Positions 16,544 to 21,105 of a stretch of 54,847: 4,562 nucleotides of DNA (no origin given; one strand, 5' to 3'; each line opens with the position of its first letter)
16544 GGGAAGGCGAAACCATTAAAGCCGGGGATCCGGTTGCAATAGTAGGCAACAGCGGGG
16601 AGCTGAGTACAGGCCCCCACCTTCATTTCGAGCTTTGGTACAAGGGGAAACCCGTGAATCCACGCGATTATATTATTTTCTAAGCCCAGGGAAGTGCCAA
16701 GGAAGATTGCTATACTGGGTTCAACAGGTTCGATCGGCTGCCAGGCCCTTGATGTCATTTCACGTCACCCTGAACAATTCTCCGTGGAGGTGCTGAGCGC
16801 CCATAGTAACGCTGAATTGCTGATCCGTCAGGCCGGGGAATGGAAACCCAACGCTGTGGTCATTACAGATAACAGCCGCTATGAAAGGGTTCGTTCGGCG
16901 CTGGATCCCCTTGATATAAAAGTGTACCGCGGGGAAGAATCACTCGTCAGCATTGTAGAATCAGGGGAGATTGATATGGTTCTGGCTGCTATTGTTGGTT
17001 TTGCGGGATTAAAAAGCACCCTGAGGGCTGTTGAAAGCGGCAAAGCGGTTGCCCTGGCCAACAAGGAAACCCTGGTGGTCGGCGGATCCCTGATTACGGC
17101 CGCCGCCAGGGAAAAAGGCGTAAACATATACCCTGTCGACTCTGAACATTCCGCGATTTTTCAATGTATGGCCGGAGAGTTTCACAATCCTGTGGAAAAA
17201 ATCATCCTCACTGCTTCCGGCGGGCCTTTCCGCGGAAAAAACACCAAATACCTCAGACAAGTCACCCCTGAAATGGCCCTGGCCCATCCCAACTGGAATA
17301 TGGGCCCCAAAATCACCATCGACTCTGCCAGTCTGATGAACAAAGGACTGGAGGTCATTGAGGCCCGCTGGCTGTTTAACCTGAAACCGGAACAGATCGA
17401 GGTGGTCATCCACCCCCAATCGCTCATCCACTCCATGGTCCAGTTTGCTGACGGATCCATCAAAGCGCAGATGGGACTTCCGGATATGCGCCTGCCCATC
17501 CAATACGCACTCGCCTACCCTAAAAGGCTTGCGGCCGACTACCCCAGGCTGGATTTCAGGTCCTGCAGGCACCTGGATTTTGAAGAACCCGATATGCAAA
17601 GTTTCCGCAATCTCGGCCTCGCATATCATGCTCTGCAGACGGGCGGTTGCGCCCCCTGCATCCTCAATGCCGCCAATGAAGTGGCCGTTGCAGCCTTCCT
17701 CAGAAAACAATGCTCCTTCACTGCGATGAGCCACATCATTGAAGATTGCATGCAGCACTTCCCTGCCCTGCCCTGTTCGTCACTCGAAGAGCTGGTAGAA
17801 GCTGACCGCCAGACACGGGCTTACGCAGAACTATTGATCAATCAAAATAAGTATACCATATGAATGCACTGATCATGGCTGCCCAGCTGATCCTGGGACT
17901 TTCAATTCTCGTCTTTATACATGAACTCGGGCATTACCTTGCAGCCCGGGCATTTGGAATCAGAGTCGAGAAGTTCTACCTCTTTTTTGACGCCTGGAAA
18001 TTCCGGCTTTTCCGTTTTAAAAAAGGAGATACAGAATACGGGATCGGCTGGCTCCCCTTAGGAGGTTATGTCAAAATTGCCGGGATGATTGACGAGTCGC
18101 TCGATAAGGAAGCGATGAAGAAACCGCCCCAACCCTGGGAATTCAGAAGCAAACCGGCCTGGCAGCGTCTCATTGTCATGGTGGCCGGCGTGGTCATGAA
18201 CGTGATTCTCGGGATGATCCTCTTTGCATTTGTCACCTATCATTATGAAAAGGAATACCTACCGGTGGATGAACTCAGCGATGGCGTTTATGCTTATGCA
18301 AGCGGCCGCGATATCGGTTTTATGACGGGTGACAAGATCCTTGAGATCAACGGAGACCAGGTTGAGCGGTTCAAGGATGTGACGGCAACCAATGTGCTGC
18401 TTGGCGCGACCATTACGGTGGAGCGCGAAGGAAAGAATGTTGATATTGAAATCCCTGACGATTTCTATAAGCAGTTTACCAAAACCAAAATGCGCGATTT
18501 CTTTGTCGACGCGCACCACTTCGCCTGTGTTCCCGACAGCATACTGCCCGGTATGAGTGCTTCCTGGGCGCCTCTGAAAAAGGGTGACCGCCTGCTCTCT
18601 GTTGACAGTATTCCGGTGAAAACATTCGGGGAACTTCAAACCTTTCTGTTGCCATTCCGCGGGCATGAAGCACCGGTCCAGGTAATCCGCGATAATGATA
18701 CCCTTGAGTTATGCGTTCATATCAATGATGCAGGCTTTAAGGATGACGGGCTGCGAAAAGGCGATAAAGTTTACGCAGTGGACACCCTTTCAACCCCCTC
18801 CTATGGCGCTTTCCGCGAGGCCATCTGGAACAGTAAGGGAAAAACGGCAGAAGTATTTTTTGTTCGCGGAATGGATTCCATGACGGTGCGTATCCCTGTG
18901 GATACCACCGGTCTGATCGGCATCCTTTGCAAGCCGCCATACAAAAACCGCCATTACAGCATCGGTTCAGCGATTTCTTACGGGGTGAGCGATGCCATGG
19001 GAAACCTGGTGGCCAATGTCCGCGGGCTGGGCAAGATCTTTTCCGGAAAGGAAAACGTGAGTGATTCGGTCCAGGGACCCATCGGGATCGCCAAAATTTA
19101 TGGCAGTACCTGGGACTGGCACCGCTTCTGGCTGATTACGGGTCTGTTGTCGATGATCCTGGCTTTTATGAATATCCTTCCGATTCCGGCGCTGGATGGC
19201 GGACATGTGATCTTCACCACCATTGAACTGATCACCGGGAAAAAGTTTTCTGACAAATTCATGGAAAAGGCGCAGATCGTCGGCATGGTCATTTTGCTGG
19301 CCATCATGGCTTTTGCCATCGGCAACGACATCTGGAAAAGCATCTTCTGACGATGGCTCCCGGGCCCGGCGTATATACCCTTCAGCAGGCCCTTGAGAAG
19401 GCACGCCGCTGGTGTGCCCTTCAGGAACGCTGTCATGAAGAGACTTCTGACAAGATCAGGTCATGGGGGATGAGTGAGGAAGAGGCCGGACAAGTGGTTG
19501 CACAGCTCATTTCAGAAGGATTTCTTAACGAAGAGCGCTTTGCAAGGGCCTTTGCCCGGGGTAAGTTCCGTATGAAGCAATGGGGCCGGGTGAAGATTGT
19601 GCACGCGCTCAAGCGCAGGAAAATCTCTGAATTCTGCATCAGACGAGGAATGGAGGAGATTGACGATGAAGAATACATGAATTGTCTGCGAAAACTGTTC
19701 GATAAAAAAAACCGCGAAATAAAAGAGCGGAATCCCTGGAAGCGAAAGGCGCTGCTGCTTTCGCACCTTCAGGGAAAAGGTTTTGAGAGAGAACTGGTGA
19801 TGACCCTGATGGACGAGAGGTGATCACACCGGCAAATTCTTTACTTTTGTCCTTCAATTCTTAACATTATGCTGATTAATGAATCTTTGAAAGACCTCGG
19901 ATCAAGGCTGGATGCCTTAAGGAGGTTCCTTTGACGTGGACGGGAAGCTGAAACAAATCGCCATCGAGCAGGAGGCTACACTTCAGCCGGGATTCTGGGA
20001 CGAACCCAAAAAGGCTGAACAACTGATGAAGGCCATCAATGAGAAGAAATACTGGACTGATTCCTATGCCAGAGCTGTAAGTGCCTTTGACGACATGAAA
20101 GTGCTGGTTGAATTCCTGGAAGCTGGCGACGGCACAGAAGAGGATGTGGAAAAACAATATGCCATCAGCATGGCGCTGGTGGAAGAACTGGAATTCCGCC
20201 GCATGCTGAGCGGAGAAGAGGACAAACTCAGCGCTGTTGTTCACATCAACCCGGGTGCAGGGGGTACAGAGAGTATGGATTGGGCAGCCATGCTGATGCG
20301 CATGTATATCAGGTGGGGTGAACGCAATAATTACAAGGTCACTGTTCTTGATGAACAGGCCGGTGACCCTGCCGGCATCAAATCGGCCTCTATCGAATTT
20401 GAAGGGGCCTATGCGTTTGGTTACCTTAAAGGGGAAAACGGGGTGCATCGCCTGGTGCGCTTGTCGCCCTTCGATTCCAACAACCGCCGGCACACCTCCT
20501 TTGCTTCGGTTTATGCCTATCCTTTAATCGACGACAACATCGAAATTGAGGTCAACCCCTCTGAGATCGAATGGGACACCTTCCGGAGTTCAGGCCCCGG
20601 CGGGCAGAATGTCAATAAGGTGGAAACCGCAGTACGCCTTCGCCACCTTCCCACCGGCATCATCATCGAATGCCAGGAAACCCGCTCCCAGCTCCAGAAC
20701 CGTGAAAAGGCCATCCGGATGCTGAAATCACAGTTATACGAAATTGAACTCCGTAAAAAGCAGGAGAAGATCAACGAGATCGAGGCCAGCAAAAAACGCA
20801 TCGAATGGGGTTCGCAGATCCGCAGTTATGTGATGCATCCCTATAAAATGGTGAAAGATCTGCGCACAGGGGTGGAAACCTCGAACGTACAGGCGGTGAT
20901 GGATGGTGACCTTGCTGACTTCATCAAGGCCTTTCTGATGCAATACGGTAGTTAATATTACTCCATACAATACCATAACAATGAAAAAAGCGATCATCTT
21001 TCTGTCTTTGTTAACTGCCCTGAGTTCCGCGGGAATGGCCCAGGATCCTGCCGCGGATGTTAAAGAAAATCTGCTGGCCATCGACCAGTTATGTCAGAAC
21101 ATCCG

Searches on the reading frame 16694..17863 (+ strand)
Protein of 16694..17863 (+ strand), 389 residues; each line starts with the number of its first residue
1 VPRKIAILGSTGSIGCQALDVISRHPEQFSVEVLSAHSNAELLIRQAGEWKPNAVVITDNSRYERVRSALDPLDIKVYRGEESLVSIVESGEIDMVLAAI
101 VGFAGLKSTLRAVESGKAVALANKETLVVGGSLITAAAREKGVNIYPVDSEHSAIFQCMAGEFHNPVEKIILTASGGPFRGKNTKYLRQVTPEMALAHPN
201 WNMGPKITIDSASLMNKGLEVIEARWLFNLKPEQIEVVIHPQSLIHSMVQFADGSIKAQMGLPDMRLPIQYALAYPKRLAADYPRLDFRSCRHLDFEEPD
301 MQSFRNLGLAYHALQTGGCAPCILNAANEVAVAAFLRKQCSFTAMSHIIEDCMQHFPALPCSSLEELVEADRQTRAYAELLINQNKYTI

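Call 8: search_protein_families(library=pfam, proteins=[window:16694-17863:+], max_evalue=0.00001)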
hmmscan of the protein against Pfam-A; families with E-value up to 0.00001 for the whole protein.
window:16694-17863:+ (389 aa): 3 families
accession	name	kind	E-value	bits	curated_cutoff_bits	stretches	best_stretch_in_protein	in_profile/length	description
PF02670.22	DXP_reductoisom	-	9.1e-45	152.9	21.7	1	5-131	1-129/129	1-deoxy-D-xylulose 5-phosphate reductoisomerase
PF13288.12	DXPR_C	-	1.8e-41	141.4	27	1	260-376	1-114/115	DXP reductoisomerase C-terminal domain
PF08436.17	DXP_redisom_C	-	2.1e-40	137.2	26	1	145-228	1-84/84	1-deoxy-D-xylulose 5-phosphate reductoisomerase C-terminal domain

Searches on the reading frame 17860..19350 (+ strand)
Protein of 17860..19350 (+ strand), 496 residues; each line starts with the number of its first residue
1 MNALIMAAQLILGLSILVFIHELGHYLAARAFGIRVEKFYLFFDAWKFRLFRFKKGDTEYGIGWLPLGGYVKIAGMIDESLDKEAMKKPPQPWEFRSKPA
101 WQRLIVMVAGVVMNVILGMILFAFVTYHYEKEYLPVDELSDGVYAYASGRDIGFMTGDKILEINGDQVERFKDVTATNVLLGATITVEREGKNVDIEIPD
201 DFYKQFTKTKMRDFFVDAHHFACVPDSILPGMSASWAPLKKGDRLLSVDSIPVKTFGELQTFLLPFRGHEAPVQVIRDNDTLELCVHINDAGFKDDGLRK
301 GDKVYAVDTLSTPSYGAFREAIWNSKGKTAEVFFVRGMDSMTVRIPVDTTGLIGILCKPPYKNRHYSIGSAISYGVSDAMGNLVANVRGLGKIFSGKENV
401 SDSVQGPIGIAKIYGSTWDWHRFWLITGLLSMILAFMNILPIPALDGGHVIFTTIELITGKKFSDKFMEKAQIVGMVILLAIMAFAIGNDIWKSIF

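Call 8: search_protein_families(library=pfam, proteins=[window:17860-19350:+], max_evalue=0.00001)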
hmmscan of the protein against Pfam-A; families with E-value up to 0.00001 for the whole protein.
window:17860-19350:+ (496 aa): 4 families
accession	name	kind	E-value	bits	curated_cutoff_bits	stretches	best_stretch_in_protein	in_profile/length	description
PF02163.28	Peptidase_M50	-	2.6e-57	194.1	27.2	1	10-481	2-220/221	Peptidase family M50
PF13180.12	PDZ_2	-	6.9e-13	49.1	27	0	234-286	25-78/80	PDZ domain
PF17820.7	PDZ_6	-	2.2e-08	34.1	27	0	230-263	7-40/54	PDZ domain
PF00595.29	PDZ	-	4.9e-08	33.7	23.2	0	227-260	31-64/81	PDZ domain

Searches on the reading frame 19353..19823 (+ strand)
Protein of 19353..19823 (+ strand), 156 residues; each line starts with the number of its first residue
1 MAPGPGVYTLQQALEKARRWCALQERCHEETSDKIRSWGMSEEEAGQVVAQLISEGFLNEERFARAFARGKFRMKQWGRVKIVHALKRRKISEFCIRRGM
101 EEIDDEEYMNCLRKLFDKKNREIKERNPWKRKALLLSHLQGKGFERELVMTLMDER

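Call 8: search_protein_families(library=pfam, proteins=[window:19353-19823:+], max_evalue=0.00001)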
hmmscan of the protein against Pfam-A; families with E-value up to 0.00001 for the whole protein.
window:19353-19823:+ (156 aa): 2 families
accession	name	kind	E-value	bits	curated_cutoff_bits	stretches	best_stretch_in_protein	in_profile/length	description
PF02631.22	RecX_HTH2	-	1.3e-12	48.2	26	1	59-98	1-40/42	RecX, second three-helix domain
PF21981.2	RecX_HTH3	-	5.1e-07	30.2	26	1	106-150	1-45/48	RecX, third three-helix domain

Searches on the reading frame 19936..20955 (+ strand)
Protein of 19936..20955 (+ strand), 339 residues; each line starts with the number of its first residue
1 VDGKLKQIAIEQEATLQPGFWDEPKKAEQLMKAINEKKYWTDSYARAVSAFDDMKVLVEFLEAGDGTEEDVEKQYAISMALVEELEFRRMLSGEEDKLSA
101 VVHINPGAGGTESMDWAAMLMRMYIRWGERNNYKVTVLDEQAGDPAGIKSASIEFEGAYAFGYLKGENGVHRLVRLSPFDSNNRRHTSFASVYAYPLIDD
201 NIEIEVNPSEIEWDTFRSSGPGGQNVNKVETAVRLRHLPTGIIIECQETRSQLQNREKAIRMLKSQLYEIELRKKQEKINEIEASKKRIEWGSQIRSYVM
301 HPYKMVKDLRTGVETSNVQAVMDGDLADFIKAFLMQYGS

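Call 8: search_protein_families(library=pfam, proteins=[window:19936-20955:+], max_evalue=0.00001)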
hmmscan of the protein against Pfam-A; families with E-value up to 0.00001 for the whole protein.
window:19936-20955:+ (339 aa): 2 families
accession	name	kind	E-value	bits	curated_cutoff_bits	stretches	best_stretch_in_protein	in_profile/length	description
PF03462.23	PCRF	-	3.7e-50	170.9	24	1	12-192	9-194/194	PCRF domain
PF00472.26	RF-1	-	5.5e-43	146.1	35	1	200-310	1-116/116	RF-1 domain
